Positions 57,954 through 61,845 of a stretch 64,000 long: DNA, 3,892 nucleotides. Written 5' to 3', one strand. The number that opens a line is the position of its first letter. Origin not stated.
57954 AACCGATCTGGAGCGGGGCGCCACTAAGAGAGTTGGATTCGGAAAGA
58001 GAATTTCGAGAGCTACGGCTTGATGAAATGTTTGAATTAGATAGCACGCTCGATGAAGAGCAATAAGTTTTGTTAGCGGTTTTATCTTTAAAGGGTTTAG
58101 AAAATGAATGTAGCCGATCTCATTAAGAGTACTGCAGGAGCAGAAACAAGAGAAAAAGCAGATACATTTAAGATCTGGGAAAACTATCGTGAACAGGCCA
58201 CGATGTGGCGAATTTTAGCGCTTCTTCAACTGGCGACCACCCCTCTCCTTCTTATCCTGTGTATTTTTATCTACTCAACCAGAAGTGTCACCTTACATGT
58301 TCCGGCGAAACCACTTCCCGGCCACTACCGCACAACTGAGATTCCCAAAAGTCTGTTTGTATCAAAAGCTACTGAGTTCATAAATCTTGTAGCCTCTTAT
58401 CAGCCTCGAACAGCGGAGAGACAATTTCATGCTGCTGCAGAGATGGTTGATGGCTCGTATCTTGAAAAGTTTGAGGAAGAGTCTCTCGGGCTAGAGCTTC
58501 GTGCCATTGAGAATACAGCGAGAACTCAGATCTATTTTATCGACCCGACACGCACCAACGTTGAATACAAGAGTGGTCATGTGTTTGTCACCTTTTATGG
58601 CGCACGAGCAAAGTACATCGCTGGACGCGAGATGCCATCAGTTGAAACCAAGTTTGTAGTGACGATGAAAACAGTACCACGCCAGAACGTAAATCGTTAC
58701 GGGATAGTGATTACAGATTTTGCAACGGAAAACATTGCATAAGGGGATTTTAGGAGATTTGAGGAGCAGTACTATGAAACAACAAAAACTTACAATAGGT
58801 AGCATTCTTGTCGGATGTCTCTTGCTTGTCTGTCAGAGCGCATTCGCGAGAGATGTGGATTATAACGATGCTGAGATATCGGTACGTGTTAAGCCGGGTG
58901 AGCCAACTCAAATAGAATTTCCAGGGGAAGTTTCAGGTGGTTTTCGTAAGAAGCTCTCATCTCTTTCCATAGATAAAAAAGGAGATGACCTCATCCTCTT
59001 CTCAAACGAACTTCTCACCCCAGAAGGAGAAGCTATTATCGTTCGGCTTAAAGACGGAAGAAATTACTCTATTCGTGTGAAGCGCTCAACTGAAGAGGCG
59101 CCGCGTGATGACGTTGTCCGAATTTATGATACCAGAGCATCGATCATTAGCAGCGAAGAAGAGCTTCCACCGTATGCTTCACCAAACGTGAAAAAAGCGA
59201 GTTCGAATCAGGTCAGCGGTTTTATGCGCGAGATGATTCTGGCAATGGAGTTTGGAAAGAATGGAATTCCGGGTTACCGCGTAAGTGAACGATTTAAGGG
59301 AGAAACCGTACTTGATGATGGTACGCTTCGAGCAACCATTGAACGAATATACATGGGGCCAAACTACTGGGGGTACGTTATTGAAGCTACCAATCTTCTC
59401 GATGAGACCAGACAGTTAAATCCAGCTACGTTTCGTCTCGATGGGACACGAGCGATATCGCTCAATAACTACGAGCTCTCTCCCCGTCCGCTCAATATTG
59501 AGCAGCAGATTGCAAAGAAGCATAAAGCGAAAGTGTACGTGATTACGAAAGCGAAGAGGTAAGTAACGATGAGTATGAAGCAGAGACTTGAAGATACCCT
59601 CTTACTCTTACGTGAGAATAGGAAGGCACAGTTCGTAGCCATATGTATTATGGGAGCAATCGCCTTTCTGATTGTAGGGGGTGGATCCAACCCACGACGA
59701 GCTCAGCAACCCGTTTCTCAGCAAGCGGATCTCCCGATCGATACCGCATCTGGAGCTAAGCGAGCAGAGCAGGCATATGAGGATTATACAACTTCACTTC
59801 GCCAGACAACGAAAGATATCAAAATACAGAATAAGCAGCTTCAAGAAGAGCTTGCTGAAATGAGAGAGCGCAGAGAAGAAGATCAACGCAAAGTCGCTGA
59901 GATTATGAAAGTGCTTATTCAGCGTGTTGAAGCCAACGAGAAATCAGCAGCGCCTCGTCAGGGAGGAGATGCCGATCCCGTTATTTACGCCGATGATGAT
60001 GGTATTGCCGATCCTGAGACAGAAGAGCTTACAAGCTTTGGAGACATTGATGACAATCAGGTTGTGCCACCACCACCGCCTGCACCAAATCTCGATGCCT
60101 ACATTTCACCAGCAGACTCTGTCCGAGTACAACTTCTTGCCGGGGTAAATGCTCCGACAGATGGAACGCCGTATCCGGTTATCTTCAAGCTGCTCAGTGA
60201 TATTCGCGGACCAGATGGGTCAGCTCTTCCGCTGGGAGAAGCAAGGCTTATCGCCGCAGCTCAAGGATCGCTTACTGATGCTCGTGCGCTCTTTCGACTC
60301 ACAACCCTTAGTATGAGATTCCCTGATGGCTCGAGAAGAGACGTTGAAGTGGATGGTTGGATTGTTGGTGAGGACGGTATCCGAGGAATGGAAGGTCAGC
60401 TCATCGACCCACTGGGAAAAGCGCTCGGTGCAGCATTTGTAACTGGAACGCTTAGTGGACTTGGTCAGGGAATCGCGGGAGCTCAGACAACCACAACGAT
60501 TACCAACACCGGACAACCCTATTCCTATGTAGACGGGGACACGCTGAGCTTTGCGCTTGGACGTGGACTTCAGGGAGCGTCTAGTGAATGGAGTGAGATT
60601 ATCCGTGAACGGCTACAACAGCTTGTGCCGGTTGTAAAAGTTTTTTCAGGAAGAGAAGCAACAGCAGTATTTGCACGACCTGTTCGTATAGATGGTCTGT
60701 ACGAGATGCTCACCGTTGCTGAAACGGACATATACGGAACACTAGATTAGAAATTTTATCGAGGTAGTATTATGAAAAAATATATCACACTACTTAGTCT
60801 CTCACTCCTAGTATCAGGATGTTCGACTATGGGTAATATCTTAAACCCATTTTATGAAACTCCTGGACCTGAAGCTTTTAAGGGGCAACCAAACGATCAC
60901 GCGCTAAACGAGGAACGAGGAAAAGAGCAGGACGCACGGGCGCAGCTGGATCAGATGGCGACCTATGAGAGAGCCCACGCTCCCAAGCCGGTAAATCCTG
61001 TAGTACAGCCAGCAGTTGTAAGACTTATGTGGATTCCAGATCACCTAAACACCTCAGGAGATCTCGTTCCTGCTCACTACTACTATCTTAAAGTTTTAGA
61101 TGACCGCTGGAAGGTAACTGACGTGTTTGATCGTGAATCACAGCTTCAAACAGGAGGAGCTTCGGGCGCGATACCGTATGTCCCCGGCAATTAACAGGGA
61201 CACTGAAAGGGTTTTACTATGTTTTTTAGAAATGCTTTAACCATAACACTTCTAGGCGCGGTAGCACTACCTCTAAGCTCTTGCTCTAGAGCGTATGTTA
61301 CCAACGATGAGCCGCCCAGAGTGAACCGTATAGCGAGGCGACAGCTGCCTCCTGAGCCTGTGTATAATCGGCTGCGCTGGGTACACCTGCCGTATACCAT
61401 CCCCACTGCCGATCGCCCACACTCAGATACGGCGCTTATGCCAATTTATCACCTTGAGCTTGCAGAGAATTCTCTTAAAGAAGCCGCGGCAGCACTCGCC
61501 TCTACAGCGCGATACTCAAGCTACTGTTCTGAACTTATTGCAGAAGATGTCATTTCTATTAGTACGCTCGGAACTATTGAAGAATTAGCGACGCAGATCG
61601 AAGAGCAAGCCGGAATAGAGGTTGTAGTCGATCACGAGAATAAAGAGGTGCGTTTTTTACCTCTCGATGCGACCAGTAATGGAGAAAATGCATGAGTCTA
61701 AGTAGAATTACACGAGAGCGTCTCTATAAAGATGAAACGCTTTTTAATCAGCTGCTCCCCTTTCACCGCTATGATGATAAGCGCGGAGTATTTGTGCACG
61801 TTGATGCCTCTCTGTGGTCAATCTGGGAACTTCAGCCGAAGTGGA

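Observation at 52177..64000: F-like/ICEclc-like conjugative type IV secretion module embedded in the chromosome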

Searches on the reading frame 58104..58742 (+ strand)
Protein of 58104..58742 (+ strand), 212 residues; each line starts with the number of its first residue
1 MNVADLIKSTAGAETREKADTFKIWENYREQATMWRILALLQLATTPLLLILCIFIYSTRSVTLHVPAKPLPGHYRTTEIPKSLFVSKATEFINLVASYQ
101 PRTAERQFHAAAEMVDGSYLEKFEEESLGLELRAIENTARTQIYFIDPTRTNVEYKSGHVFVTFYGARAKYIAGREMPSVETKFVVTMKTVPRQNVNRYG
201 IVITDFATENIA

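Call 4: search_protein_families(library=pfam, proteins=[window:58104-58742:+], max_evalue=0.01)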
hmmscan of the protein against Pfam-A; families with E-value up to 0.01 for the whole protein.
window:58104-58742:+ (212 aa): 1 family
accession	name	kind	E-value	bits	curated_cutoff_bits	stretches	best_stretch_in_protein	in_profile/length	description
PF05309.16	TraE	-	4.9e-05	23.3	24.8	1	36-189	21-169/182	TraE protein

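Call 5: search_protein_families(library=ncbifam, proteins=[window:58104-58742:+], max_evalue=0.01)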
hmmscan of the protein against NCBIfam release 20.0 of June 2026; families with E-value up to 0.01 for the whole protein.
window:58104-58742:+ (212 aa): 1 family
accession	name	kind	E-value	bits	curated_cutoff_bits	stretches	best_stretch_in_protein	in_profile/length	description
TIGR02761.1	TraE_TIGR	equivalog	0.0085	16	109.05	0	66-189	50-169/181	type IV conjugative transfer system protein TraE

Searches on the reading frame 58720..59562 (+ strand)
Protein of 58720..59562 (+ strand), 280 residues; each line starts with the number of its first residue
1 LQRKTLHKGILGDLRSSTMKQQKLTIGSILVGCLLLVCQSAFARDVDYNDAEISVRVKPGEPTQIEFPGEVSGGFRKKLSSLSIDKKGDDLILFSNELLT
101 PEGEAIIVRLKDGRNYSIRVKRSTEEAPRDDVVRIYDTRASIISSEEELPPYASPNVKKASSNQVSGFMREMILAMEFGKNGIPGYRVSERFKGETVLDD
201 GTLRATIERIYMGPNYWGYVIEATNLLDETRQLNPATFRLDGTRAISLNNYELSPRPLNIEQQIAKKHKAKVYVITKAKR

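Call 4: search_protein_families(library=pfam, proteins=[window:58720-59562:+], max_evalue=0.01)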
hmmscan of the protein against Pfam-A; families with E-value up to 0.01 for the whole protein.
window:58720-59562:+ (280 aa): 1 family
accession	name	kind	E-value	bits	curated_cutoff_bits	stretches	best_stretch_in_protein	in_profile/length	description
PF23536.1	TraK_C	-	0.001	19.6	28.5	1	165-255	12-100/110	TraK C-terminal domain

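Call 5: search_protein_families(library=ncbifam, proteins=[window:58720-59562:+], max_evalue=0.01)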
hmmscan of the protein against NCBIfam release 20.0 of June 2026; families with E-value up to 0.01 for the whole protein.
window:58720-59562:+ (280 aa): 1 family
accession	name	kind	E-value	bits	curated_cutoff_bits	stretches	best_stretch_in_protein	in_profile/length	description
TIGR02756.1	TraK_Ftype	equivalog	0.002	17.6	124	1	155-255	122-222/232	type-F conjugative transfer system secretin TraK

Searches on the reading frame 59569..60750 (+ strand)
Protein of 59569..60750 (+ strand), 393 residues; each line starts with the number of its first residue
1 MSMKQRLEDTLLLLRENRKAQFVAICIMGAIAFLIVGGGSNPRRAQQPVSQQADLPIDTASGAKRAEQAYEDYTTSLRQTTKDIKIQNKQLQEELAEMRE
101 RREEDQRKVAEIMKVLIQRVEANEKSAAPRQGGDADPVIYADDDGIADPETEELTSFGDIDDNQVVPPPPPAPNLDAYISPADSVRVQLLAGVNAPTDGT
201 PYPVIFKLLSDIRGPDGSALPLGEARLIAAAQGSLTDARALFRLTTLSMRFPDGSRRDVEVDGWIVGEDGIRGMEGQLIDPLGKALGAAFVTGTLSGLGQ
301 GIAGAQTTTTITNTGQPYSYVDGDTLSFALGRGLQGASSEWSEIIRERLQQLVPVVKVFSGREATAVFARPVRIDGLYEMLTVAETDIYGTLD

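Call 4: search_protein_families(library=pfam, proteins=[window:59569-60750:+], max_evalue=0.01)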
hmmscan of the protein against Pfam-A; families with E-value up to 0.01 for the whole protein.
window:59569-60750:+ (393 aa): 1 family
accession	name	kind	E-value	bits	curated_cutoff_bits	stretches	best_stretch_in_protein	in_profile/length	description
PF03743.19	TrbI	-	1.4e-18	67.8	35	1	180-371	3-185/188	Bacterial conjugation TrbI-like protein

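Call 5: search_protein_families(library=ncbifam, proteins=[window:59569-60750:+], max_evalue=0.01)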
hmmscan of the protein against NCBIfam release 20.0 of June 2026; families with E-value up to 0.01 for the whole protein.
window:59569-60750:+ (393 aa): 3 families
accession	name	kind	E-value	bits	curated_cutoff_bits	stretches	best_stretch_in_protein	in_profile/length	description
NF010289.0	PRK13729.1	equivalog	6.9e-19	68.1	504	1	200-380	239-415/474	F-type conjugal transfer pilus assembly protein TraB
TIGR03752.1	conj_TIGR03752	hypoth_equivalog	1.2e-06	28.1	241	1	263-375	346-460/471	TIGR03752 family integrating conjugative element protein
NF033900.0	T4SS_IcmE_DotG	equivalog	0.0071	14.4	750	1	287-363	918-997/1008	type IVB secretion system protein DotG/IcmE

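Call 11: find_encoding_contigs(protein=window:59569-60750:+, flank=10000, max_places=6)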
Protein window:59569-60750:+ (393 aa): no gene with exactly this product is on record in the collection.

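Call 103: search_solved_structures(query=window:59569-60750:+, max_evalue=0.01)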
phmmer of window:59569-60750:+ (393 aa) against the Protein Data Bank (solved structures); distinct sequences matched with E-value up to 0.01: 2.
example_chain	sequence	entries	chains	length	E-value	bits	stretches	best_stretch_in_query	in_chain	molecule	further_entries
7okn_A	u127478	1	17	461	2.5e-10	43.5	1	171-379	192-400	TraB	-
7spb_E1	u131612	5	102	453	2.6e-10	43.5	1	176-379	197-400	TraB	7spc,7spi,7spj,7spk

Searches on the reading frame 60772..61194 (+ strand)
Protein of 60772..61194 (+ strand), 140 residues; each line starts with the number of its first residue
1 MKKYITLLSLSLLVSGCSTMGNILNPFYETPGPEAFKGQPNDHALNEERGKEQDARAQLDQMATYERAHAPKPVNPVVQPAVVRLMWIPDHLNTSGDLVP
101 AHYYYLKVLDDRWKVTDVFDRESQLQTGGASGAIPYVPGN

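Call 4: search_protein_families(library=pfam, proteins=[window:60772-61194:+], max_evalue=0.01)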
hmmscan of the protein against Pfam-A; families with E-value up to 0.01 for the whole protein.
window:60772-61194:+ (140 aa): 2 families
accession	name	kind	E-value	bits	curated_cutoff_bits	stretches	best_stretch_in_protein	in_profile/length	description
PF09676.15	TraV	-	0.00061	21.2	21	1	39-113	56-128/128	Type IV conjugative transfer system lipoprotein (TraV)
PF08139.17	LPAM_1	-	0.002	18.9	20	1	1-18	1-18/18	Prokaryotic membrane lipoprotein lipid attachment site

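Call 5: search_protein_families(library=ncbifam, proteins=[window:60772-61194:+], max_evalue=0.01)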
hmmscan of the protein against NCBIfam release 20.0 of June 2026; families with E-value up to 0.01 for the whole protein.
window:60772-61194:+ (140 aa): 0 families

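Call 12: find_encoding_contigs(protein=window:60772-61194:+, flank=10000, max_places=6)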
Protein window:60772-61194:+ (140 aa): 2 contigs read that carry it; 1 place shown.
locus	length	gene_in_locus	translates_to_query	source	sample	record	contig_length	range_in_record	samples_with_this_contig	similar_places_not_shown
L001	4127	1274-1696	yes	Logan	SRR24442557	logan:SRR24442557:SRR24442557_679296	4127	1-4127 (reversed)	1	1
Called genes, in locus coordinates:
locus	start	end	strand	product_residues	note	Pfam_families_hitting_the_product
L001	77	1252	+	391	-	PF03743:TrbI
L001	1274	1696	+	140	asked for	-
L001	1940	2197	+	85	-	-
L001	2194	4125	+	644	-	?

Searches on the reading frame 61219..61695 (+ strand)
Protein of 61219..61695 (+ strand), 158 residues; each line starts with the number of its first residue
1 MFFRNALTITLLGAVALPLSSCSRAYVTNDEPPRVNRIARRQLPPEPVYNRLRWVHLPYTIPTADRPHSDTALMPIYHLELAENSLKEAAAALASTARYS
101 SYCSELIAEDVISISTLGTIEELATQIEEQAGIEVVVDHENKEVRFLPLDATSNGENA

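Call 4: search_protein_families(library=pfam, proteins=[window:61219-61695:+], max_evalue=0.01)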
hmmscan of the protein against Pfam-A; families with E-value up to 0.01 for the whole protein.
window:61219-61695:+ (158 aa): 0 families

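Call 5: search_protein_families(library=ncbifam, proteins=[window:61219-61695:+], max_evalue=0.01)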
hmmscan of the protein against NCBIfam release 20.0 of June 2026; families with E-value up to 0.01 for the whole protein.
window:61219-61695:+ (158 aa): 0 families

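Call 10: find_encoding_contigs(protein=window:61219-61695:+, flank=10000, max_places=6)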
Protein window:61219-61695:+ (158 aa): no gene with exactly this product is on record in the collection.

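Call 80: search_protein_families(library=ncbifam, proteins=[window:61219-61695:+], max_evalue=1)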
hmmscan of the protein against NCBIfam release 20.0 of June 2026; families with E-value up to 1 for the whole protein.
window:61219-61695:+ (158 aa): 0 families
